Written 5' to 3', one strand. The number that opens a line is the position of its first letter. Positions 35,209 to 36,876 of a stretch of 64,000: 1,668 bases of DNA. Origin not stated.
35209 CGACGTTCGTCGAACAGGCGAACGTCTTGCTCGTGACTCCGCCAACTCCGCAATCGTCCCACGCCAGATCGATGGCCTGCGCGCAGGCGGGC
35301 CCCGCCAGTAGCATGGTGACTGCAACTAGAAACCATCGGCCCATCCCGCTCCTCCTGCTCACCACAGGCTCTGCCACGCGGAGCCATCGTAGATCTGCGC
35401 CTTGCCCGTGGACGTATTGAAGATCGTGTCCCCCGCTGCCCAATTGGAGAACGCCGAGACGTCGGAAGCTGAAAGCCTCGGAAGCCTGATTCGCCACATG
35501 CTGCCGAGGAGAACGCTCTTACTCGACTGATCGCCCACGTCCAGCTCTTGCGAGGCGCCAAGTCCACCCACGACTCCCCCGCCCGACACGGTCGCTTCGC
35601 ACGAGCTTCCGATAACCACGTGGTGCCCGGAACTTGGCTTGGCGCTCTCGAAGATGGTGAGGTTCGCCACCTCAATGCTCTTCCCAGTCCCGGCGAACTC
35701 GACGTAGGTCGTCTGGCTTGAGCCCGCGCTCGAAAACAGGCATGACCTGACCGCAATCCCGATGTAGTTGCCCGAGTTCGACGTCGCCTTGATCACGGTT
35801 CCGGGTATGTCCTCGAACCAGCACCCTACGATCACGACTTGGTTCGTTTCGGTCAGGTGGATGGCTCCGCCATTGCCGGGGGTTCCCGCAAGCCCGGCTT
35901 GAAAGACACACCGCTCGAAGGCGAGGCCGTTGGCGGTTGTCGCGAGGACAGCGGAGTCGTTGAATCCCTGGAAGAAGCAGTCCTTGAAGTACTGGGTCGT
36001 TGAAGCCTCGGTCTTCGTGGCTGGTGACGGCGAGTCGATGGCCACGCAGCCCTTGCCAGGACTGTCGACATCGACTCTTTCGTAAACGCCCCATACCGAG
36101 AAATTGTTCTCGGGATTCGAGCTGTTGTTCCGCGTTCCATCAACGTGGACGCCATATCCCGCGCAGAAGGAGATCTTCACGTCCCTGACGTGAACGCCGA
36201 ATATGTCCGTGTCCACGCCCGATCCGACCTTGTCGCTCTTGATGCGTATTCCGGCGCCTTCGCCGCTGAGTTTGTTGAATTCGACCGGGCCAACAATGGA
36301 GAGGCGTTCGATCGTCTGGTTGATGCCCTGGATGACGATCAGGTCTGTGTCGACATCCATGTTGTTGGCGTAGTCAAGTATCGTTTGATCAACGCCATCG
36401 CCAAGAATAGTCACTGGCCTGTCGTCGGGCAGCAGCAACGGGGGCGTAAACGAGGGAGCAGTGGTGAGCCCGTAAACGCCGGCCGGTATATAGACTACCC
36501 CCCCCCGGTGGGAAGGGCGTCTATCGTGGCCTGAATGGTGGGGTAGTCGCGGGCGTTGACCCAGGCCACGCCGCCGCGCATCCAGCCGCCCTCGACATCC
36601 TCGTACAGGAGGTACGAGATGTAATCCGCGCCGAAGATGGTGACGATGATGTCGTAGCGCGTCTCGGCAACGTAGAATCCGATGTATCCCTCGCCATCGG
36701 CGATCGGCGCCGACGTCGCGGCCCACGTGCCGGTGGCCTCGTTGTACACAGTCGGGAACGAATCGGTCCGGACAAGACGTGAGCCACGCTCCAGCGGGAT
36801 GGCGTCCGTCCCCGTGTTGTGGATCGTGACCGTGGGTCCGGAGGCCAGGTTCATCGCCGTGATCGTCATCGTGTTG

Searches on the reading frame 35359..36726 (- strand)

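Call 46: search_protein_families(library=pfam, proteins=[window:35359-36726:-], max_evalue=0.001)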
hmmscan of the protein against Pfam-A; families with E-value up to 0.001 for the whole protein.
window:35359-36726:- (455 aa): 1 family
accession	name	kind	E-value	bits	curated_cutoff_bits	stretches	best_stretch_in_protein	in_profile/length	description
PF13229.12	Beta_helix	-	1.5e-05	25.1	25.9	1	178-321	11-152/158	Right handed beta helix region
